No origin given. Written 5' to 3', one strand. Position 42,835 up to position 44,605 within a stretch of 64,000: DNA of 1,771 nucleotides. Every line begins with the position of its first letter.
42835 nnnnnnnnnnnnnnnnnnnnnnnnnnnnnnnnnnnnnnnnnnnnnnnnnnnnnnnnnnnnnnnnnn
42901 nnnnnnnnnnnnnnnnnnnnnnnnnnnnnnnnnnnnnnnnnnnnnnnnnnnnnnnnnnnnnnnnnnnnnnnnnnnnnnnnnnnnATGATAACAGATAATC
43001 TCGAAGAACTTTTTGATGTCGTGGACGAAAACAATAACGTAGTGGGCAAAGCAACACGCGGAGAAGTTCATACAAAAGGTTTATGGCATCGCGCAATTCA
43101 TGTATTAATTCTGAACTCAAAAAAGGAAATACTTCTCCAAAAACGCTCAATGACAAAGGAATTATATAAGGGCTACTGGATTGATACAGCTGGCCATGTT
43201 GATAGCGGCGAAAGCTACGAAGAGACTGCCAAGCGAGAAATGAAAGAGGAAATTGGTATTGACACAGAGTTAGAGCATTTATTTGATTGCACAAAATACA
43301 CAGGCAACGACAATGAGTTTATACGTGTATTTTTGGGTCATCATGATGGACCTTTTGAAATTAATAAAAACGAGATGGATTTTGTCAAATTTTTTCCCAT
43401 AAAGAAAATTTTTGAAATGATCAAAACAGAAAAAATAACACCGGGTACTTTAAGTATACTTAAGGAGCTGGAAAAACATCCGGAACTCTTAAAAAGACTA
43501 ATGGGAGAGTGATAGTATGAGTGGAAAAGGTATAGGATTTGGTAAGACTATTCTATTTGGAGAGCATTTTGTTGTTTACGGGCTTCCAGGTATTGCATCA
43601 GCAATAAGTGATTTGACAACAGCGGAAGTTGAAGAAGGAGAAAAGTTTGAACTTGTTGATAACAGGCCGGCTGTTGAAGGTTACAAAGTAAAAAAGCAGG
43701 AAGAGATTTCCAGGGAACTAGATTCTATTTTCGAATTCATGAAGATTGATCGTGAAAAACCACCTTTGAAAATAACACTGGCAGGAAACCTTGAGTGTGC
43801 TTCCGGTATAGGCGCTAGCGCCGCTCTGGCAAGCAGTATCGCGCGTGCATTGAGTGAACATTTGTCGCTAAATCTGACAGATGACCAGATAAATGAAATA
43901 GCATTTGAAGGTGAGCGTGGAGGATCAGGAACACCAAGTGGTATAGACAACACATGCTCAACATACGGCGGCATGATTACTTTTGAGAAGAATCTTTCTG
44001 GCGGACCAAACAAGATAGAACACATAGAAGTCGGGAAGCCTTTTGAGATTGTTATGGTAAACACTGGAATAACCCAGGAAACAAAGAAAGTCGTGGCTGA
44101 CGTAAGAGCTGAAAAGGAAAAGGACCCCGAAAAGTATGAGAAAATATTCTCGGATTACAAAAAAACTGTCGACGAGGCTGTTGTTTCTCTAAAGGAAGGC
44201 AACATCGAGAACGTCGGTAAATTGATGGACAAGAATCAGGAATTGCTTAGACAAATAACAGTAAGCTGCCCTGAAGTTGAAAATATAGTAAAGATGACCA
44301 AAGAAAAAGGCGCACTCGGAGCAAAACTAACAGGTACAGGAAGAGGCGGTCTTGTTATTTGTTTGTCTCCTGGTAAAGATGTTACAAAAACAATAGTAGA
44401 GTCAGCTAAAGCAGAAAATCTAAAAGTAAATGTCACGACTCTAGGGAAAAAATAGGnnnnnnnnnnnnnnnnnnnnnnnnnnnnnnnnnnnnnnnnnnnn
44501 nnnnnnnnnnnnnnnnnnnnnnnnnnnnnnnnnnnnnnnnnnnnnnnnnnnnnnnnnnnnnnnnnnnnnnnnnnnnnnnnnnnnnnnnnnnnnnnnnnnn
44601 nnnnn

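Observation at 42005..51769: Compact lower-mevalonate cluster interleaved with three Nudix hydrolases, two methyltransferases, a FAD-linked oxidase, a GNAT-like and a V4R-like protein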

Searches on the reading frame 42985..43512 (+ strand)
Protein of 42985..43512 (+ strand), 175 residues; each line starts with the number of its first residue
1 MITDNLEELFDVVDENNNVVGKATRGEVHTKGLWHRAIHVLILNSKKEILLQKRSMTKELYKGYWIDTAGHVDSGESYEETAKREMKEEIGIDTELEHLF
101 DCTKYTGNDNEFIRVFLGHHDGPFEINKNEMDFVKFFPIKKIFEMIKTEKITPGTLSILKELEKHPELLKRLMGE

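Call 7: search_protein_families(library=ncbifam, proteins=[window:42985-43512:+], max_evalue=0.001)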
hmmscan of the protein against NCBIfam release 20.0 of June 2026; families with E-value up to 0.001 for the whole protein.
window:42985-43512:+ (175 aa): 17 families
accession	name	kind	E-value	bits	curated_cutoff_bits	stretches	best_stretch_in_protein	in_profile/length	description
NF011922.0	PRK15393.1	equivalog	1.1e-21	77.4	152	1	7-159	10-162/182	NUDIX hydrolase YfcD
NF002995.0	PRK03759.1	equivalog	7.7e-20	71.3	127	1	8-151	7-159/185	isopentenyl-diphosphate Delta-isomerase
NF041653.1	Nud_hyd_Meth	equivalog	1.3e-18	67.3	300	1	12-119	4-111/170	Nudix hydrolase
TIGR02150.1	IPP_isom_1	equivalog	4.6e-15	55.8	105.8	1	12-153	3-153/159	isopentenyl-diphosphate delta-isomerase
NF006961.0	PRK09438.1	equivalog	5.9e-09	35.6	103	1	37-104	10-75/151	dihydroneopterin triphosphate diphosphatase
TIGR00586.1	mutt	equivalog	3.7e-08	33.4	97.9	1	41-106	11-75/129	8-oxo-dGTP diphosphatase MutT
NF006530.0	PRK08999.1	equivalog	4.2e-08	32.6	245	1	41-99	12-69/315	Nudix family hydrolase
NF008044.0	PRK10776.1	equivalog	9e-08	32.1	148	1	41-112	10-80/130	8-oxo-dGTP diphosphatase MutT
NF001938.0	PRK00714.1-5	equivalog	2.2e-07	30.4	116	1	34-94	12-76/172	RNA pyrophosphohydrolase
NF041652.1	Nud_hyd_Dein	equivalog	5.2e-07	30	200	1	34-101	12-81/152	Nudix hydrolase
NF012016.0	PRK15472.1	equivalog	1.4e-06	28.1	95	1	36-99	4-67/141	nucleoside triphosphatase NudI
TIGR00052.1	TIGR00052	subfamily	3.4e-06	26.8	79.55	1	66-155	83-178/188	nudix-type nucleoside diphosphatase, YffH/AdpP family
NF007834.0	PRK10546.1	equivalog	6.2e-06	26.1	156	1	41-98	9-65/135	pyrimidine (deoxy)nucleoside triphosphate diphosphatase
NF001299.0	PRK00241.1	equivalog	7.6e-06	25.6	158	1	37-93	137-189/263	NAD(+) diphosphatase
NF008736.0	PRK11762.1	equivalog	1.5e-05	24.6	169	1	38-117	50-129/186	ADP compounds hydrolase NudE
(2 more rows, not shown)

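Call 12: search_solved_structures(query=window:42985-43512:+, max_evalue=0.001)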
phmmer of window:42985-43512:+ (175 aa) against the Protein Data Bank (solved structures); distinct sequences matched with E-value up to 0.001: 31.
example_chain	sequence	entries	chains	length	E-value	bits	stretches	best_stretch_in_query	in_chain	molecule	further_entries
2fkb_A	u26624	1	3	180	3.9e-12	49.4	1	8-158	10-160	Putative Nudix hydrolase yfcD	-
2pny_A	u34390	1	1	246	5.7e-11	45.6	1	5-92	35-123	Isopentenyl-diphosphate Delta-isomerase 2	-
1q27_A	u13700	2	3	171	5.4e-09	39.1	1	7-95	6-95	Putative Nudix hydrolase DR0079 | Putative Nudix hydrolase DR_0079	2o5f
3hyq_A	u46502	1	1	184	1.3e-07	34.7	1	8-144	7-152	Isopentenyl-diphosphate Delta-isomerase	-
1ow2_A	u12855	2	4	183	3.3e-07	33.4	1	28-131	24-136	ISOPENTENYL-DIPHOSPHATE DELTA-ISOMERASE | ISOPENTENYL DIPHOSPHATE DELTA-ISOMERASE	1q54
1hx3_A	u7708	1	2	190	3.6e-07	33.2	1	28-131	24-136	ISOPENTENYL DIPHOSPHATE DELTA-ISOMERASE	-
1i9a_A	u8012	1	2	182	9.4e-07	31.9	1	28-131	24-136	ISOPENTENYL-DIPHOSPHATE DELTA-ISOMERASE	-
1nfs_A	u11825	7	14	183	9.5e-07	31.8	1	28-131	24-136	ISOPENTENYL-DIPHOSPHATE DELTA-ISOMERASE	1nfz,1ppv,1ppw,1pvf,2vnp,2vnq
1x84_A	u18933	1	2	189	1e-06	31.7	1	28-131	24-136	Isopentenyl-diphosphate delta-isomerase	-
1hzt_A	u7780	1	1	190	1e-06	31.7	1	28-131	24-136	ISOPENTENYL DIPHOSPHATE DELTA-ISOMERASE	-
2dho_A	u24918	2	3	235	1.3e-06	31.5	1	6-74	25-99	Isopentenyl-diphosphate delta-isomerase 1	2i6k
2icj_A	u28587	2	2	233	1.5e-06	31.2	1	6-74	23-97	Isopentenyl-diphosphate delta isomerase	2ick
2b2k_A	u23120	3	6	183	2e-06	30.8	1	28-131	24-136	Isopentenyl-diphosphate delta-isomerase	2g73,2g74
1x83_A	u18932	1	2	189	2.2e-06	30.7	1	28-131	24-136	Isopentenyl-diphosphate delta-isomerase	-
1r67_A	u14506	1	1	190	5.8e-06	29.3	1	28-131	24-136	Isopentenyl-diphosphate delta-isomerase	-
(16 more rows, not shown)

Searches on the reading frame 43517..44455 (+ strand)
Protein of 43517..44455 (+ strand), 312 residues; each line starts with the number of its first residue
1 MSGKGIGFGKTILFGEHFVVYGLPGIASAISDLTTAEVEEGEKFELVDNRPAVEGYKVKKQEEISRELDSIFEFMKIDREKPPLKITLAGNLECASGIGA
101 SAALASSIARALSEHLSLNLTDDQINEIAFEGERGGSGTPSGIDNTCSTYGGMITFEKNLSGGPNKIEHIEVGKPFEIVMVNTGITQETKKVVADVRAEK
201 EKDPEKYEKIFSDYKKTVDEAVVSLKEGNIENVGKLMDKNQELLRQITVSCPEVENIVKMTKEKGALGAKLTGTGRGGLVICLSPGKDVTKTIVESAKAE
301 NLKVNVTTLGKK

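Call 4: search_protein_families(library=pfam, proteins=[window:43517-44455:+], max_evalue=0.01)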
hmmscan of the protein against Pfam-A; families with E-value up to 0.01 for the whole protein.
window:43517-44455:+ (312 aa): 3 families
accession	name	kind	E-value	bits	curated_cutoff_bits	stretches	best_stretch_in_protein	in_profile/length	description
PF08544.19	GHMP_kinases_C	-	4.8e-14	53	21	1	222-295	2-77/85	GHMP kinases C terminal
PF00288.32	GHMP_kinases_N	-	6.8e-13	49.1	22.3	1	78-152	15-87/87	GHMP kinases N terminal domain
PF22700.2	MVD-like_N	-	0.00015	21.9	27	1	52-138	51-133/157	Diphosphomevalonate decarboxylase-like N-terminal domain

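Call 7: search_protein_families(library=ncbifam, proteins=[window:43517-44455:+], max_evalue=0.001)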
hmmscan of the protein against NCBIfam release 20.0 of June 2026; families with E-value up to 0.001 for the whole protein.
window:43517-44455:+ (312 aa): 15 families
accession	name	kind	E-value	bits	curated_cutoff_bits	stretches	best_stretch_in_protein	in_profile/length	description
TIGR00549.1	mevalon_kin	equivalog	4.4e-67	226.5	163.05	1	9-283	3-276/276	mevalonate kinase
NF003036.0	PRK03926.1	equivalog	8.4e-48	163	403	1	9-293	8-279/302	mevalonate kinase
NF003006.0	PRK03817.1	equivalog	1.6e-26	93.1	443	2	215-299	243-327/352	galactokinase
NF002288.1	PRK01212.1-4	equivalog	1.1e-17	64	194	1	76-306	69-291/303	homoserine kinase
NF049969.1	GlMnHpPKinHddA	equivalog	1.9e-14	53.8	600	1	18-284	27-304/338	D-glycero-D-manno-heptose 7-phosphate kinase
NF040957.1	Arch_PMK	equivalog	3.2e-12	46.6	500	1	95-298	91-298/316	phosphomevalonate kinase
TIGR00131.1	gal_kin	equivalog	4.6e-12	45.6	226.65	1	208-291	273-357/388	galactokinase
TIGR01220.1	Pmev_kin_Gr_pos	equivalog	1.1e-11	44.5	165.7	1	166-282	206-327/358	phosphomevalonate kinase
TIGR00191.1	thrB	equivalog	4.3e-11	42.2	168.25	1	76-309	72-292/304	homoserine kinase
NF003472.0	PRK05101.1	equivalog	1e-10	41.2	499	1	208-292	266-352/382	galactokinase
NF001816.0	PRK00555.1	equivalog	1.4e-10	40.7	509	1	210-296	250-335/363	galactokinase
NF009948.0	PRK13412.1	equivalog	1.6e-10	39.3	721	1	84-282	727-933/974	bifunctional fucokinase/fucose-1-phosphate guanylyltransferase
NF003705.0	PRK05322.1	equivalog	1.4e-09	37.1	385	1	217-291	280-356/388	galactokinase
NF011202.0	PRK14608.1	equivalog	1.9e-09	37.2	204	1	78-276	88-259/294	4-(cytidine 5'-diphospho)-2-C-methyl-D-erythritol kinase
TIGR01240.1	mevDPdecarb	equivalog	6.9e-05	22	171.35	1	63-246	65-241/305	diphosphomevalonate decarboxylase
